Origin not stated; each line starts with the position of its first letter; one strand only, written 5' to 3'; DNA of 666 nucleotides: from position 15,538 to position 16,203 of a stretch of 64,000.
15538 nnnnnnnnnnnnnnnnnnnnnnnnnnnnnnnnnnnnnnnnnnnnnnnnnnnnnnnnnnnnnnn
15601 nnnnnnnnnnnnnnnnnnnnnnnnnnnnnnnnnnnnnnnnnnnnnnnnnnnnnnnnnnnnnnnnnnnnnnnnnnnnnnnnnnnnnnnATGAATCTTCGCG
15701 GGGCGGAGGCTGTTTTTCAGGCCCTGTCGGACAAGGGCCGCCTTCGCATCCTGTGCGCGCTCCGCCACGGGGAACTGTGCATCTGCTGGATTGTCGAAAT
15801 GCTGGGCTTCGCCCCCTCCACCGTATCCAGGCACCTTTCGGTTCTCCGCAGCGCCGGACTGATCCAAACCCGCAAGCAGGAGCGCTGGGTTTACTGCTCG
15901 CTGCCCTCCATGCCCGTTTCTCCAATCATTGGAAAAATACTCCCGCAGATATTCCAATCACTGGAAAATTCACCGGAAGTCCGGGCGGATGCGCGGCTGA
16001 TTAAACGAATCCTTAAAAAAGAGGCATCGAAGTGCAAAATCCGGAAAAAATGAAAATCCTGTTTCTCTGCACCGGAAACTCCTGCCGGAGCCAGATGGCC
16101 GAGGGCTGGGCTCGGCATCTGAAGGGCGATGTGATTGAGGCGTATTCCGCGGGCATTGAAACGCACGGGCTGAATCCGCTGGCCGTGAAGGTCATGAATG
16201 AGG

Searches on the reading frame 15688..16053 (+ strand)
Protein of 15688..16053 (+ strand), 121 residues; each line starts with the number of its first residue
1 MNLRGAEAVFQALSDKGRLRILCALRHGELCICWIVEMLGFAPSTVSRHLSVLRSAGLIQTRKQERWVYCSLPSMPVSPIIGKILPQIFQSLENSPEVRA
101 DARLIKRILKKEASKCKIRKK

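Call 89: search_protein_families(library=pfam, proteins=[window:15688-16053:+], max_evalue=0.0001)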
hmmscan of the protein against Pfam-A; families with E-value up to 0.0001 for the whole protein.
window:15688-16053:+ (121 aa): 2 families
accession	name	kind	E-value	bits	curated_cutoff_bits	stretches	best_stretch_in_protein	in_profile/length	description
PF01022.26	HTH_5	-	6.2e-17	61.7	22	1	15-60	1-46/47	Bacterial regulatory protein, arsR family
PF13545.12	HTH_Crp_2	-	2.6e-05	24.5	27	1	37-63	30-56/70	Crp-like helix-turn-helix domain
